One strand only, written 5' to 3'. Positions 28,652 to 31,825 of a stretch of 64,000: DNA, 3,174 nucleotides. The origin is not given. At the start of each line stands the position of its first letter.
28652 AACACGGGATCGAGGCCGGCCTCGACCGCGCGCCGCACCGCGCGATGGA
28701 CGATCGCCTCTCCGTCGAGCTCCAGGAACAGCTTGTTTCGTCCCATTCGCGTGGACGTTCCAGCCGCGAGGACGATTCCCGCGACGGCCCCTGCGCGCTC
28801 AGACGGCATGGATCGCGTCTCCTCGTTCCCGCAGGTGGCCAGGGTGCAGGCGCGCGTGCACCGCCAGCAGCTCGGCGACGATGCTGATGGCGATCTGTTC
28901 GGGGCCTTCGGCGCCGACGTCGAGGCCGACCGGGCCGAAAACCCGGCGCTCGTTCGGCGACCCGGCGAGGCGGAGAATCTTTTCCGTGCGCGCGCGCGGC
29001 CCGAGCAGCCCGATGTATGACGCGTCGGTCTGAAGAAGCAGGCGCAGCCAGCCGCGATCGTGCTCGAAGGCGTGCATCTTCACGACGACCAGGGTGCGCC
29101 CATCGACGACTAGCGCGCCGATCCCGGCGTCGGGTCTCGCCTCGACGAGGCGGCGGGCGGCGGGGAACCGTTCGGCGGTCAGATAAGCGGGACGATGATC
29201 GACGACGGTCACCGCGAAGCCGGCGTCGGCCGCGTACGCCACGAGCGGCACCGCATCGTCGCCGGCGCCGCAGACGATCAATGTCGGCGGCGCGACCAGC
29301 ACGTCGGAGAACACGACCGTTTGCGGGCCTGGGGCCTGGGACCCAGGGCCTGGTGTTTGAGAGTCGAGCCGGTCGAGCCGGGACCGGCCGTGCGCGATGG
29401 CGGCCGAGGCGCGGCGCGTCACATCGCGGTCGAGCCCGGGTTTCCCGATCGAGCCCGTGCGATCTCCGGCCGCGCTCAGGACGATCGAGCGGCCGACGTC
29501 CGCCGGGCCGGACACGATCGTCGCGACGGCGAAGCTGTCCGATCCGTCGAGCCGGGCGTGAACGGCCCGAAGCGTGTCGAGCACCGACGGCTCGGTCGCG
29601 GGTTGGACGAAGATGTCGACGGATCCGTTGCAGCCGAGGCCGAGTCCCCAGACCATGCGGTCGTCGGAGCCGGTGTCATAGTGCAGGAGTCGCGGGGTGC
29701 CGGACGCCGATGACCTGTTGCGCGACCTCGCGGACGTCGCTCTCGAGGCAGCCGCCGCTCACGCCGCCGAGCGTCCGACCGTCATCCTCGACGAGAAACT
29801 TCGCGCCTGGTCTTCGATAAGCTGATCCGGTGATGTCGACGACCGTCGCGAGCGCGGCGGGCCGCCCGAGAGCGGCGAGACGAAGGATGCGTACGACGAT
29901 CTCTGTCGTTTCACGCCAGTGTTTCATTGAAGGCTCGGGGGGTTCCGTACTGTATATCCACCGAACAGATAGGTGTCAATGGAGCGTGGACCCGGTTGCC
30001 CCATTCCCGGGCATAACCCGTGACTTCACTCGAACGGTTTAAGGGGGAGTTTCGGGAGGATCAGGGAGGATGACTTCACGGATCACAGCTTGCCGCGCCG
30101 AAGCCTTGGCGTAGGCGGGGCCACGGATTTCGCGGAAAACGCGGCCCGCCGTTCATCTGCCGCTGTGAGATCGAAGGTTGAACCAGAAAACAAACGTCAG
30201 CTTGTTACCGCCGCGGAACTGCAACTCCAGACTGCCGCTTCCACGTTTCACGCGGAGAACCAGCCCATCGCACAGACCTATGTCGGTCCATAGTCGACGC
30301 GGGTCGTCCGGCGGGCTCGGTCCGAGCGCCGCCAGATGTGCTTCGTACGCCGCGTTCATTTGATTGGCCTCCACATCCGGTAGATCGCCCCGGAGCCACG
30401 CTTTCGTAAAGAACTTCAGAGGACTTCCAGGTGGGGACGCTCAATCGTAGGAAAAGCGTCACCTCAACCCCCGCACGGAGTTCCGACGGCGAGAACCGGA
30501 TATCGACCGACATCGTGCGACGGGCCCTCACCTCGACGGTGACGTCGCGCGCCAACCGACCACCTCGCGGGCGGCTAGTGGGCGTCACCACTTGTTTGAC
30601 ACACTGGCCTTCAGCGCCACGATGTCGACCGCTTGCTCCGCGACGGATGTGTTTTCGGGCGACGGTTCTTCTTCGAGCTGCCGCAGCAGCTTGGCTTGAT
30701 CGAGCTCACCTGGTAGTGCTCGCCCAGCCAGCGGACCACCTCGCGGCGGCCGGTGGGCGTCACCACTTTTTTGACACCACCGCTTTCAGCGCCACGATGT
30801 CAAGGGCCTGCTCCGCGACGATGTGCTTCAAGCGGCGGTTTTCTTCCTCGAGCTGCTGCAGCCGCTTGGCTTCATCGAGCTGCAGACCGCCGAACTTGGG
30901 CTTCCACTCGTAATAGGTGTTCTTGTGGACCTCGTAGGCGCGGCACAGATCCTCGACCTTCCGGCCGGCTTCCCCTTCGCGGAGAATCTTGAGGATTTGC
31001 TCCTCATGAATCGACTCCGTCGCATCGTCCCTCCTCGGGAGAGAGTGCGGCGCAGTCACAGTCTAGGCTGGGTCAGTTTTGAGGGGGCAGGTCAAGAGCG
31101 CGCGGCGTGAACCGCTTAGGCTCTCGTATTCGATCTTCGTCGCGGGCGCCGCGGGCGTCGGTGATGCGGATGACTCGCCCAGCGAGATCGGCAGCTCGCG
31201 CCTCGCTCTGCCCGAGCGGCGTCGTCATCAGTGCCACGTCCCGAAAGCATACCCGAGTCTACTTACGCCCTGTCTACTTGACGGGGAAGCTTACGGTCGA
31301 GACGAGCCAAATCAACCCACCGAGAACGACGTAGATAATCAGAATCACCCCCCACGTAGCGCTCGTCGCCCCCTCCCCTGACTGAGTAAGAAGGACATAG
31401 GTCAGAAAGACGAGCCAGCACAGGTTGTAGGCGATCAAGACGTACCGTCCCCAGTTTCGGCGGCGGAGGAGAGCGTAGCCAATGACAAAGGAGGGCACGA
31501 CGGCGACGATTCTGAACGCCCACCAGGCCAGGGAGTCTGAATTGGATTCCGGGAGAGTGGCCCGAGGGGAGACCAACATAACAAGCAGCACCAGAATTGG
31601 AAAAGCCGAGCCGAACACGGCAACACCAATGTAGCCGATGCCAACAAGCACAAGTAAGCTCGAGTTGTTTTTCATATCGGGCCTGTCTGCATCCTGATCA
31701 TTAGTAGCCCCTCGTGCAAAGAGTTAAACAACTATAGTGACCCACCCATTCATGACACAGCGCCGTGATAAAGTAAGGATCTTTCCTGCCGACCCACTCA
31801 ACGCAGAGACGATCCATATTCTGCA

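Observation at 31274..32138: Orphan Rhs-type C-terminal cassette with a 12-cysteine toxin domain and a 4-TM candidate immunity gene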

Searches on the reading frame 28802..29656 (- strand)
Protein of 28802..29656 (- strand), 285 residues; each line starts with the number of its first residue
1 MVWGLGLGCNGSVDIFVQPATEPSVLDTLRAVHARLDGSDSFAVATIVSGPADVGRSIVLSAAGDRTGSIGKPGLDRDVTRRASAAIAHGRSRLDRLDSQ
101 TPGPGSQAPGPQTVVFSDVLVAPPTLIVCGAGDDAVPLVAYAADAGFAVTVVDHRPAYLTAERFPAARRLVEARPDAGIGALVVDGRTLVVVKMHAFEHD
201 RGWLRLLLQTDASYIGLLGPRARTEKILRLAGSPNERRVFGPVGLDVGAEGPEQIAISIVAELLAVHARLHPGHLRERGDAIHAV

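Call 21: search_protein_families(library=pfam, proteins=[window:28802-29656:-], max_evalue=0.01)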
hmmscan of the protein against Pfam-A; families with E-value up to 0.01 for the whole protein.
window:28802-29656:- (285 aa): 2 families
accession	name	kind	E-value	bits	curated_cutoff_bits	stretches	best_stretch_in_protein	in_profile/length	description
PF13478.12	XdhC_C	-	2.6e-31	109.2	29.7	1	126-263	1-125/125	XdhC Rossmann domain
PF02625.21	XdhC_CoxI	-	1.8e-08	34.6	24.3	1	40-96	6-66/68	XdhC and CoxI family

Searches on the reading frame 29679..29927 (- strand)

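Call 21: search_protein_families(library=pfam, proteins=[window:29679-29927:-], max_evalue=0.01)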
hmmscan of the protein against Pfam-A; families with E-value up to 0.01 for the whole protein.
window:29679-29927:- (83 aa): 1 family
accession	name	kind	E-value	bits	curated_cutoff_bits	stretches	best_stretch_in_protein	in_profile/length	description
PF02625.21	XdhC_CoxI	-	1.1e-22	80.1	24.3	1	19-75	3-59/68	XdhC and CoxI family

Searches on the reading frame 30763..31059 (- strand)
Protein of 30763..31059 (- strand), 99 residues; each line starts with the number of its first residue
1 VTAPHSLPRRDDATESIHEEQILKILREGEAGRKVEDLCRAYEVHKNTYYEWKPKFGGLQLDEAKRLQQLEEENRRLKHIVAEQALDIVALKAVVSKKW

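Call 21: search_protein_families(library=pfam, proteins=[window:30763-31059:-], max_evalue=0.01)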
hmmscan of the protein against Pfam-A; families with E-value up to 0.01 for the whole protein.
window:30763-31059:- (99 aa): 3 families
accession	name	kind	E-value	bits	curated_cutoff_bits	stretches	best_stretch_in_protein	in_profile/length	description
PF01527.26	HTH_Tnp_1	-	2.2e-16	60.3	24.1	1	19-81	9-74/75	Transposase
PF13022.12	HTH_Tnp_1_2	-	0.0056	17.2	27.9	1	21-95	14-93/122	Helix-turn-helix of insertion element transposase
PF13384.12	HTH_23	-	0.008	16.4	24.6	0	23-58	8-45/50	Homeodomain-like domain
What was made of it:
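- Checked: An orfA with HTH_Tnp_1 (E=2e-16) lies at 30760-31059 (call 21).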

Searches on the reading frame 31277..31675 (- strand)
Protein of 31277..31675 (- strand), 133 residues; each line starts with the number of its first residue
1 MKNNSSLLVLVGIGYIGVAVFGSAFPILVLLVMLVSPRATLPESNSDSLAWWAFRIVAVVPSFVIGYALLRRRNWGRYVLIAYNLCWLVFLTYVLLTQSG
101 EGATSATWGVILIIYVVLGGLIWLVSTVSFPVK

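Call 6: search_protein_families(library=pfam, proteins=[window:31277-31675:-], max_evalue=10)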
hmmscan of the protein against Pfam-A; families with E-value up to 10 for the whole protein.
window:31277-31675:- (133 aa): 6 families
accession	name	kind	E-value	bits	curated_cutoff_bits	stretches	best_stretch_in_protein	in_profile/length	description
PF10754.15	DUF2569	-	0.029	15.2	26.5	1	51-124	56-129/143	Protein of unknown function (DUF2569)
PF07332.16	Phage_holin_3_6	-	0.032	14.7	28.4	1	10-71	34-89/116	Putative Actinobacterial Holin-X, holin superfamily III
PF03203.19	MerC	-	0.16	13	27.6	1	22-115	15-101/108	MerC mercury resistance protein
PF12632.12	Vezatin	-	3.2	7.6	22.3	1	29-78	3-49/282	Mysoin-binding motif of peroxisomes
PF15820.10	ECSCR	-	3.8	7.9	27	1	103-131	20-48/104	Endothelial cell-specific chemotaxis regulator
PF11241.13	DUF3043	-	4.3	7.8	25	1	27-71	85-131/171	Protein of unknown function (DUF3043)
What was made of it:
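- Weak sub-threshold Pfam hits to a holin family (E=0.032) and to DUF2569 (E=0.029) (call 6).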

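Call 7: search_protein_families(library=ncbifam, proteins=[window:31277-31675:-], max_evalue=10)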
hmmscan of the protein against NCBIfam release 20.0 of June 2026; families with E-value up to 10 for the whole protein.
window:31277-31675:- (133 aa): 0 families

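Call 9: find_homologous_proteins(query=window:31277-31675:-, max_evalue=0.01)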
Query window:31277-31675:- (133 aa): 4 proteins with E <= 0.01 among 250 candidates.
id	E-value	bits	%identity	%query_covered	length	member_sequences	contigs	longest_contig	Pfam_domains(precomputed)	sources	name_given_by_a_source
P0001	7.8e-77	274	100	100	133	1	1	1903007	-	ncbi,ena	-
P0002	1.1e-53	199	82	94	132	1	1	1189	-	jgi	jgi:hypothetical protein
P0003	4.3e-42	161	82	76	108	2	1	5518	-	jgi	jgi:heme/copper-type cytochrome/quinol oxidase subunit 4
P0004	3.4e-36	142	91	58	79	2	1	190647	-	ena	-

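Call 10: find_encoding_contigs(protein=P0004, flank=10000)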
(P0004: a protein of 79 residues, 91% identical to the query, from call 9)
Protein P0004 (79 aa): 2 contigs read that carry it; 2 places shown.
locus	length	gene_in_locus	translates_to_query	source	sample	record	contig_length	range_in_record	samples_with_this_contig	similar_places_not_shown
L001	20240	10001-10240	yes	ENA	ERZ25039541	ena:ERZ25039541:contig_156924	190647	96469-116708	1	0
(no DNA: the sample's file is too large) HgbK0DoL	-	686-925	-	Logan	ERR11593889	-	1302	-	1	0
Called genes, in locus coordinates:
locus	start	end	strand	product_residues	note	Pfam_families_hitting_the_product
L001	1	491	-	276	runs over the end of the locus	-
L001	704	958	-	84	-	-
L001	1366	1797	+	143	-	PF23235:WHD_3rd_Lhr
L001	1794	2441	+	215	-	PF23234:WHD_4th_Lhr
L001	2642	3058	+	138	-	PF13366:PDDEXK_3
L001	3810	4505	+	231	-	PF00310:GATase_2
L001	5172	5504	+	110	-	PF04898:Glu_syn_central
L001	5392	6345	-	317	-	-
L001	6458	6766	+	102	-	PF01645:Glu_synthase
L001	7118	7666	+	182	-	PF01493:GXGXG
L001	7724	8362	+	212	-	PF00034:Cytochrom_C (faint), PF13442:Cytochrome_CBB3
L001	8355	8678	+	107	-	PF12667:NigD_N (weak)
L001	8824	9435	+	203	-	PF13620:CarboxypepD_reg (weak)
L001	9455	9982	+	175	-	-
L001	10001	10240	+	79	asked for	-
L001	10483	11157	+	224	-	-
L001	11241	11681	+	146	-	PF02814:UreE_N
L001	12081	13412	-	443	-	PF00291:PALP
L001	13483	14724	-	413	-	PF00291:PALP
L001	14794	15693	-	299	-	PF00288:GHMP_kinases_N, PF08544:GHMP_kinases_C (weak)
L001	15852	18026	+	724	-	PF02897:Peptidase_S9_N, PF00326:Peptidase_S9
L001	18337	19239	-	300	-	PF03328:HpcH_HpaI (weak)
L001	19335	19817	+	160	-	PF13442:Cytochrome_CBB3 (faint), PF07635:PSCyt1 (weak)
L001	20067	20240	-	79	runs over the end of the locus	-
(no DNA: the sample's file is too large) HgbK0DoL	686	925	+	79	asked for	-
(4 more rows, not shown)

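Call 11: find_encoding_contigs(protein=P0003, flank=10000)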
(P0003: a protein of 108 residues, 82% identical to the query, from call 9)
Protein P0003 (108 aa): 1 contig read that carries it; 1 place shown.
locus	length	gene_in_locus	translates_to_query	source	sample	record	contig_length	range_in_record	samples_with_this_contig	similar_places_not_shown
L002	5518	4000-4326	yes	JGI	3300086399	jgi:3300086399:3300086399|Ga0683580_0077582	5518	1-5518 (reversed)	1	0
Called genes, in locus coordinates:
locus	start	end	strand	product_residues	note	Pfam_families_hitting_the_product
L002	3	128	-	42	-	?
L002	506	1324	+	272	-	PF00722:Glyco_hydro_16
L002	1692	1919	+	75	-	-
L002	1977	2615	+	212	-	PF00034:Cytochrom_C (weak), PF13442:Cytochrome_CBB3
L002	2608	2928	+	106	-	PF12667:NigD_N (weak)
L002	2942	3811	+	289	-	PF13620:CarboxypepD_reg (weak)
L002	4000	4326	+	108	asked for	-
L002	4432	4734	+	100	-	PF00547:Urease_gamma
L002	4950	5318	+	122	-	PF00699:Urease_beta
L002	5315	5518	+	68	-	?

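Call 12: find_encoding_contigs(protein=P0002, flank=10000)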
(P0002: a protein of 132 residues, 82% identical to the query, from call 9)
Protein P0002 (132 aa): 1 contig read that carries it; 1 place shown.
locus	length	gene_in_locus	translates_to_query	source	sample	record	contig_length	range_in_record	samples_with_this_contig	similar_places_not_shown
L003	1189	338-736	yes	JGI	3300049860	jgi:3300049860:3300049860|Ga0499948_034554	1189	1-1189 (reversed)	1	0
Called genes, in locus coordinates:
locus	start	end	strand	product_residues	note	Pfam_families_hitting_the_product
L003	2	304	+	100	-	?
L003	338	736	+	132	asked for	-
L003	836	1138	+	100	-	PF00547:Urease_gamma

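Call 16: find_encoding_contigs(protein=P0001, flank=3000, max_places=3)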
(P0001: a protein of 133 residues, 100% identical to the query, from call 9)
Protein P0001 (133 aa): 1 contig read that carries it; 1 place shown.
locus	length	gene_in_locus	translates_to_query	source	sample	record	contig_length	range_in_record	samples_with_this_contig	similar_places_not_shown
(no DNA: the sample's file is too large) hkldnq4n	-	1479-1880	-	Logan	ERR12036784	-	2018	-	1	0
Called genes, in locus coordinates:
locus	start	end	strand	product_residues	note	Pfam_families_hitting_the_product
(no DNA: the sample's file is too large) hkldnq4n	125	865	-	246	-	PF12833:HTH_18, PF00165:HTH_AraC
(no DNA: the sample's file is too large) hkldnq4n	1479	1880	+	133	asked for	-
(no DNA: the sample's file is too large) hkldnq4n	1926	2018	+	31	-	?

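Call 21: search_protein_families(library=pfam, proteins=[L001:9413-9979:+, L001:10483-11154:+], max_evalue=0.01)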
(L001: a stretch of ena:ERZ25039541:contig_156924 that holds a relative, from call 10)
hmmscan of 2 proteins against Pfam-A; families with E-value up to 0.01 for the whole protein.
L001:9413-9979:+ (189 aa): 0 families

L001:10483-11154:+ (224 aa): 0 families

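Call 84: predict_structure(alignment_id=A5)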
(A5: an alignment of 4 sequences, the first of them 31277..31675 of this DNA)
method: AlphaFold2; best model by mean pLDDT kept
length: 133 residues; sequences in the alignment: 4
mean_pLDDT: 54.4   pTM: 0.30
mean pLDDT of the five models: 54.4, 54.3, 50.8, 48.7, 48.6
residues with pLDDT >= 90: 0; 70-90: 0; 50-70: 102; < 50: 31
segments of 3 or more residues with pLDDT < 50: 1-3, 36-49, 130-133
pLDDT, mean of each block of 10 residues (from residue 1): 52 50 52 48 46 52 53 58 64 58 54 63 58 43
secondary structure, 60 per line:
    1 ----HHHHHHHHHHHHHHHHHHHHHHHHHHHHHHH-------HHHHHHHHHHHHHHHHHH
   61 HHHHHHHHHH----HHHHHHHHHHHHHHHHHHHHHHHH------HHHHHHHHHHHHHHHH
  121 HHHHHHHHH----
elements in order: H5-35 H43-70 H75-98 H105-129
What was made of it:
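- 31274..31675 (-): Intact 133-aa four-helix membrane protein, the candidate cognate immunity gene (family motif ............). Helices 5-35, 43-70, 75-98 and 105-129 in a low-confidence model (call 84).
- Tried and rejected: The result had pLDDT 54, so only its helix boundaries were used (call 84).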

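Call 85: search_protein_families(library=phrogs, proteins=[window:31277-31675:-], max_evalue=0.01)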
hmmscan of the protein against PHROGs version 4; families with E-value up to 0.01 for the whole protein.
window:31277-31675:- (133 aa): 0 families
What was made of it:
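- No PHROG hit (call 85).
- Tried and rejected: PHROGs returned nothing (call 85).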
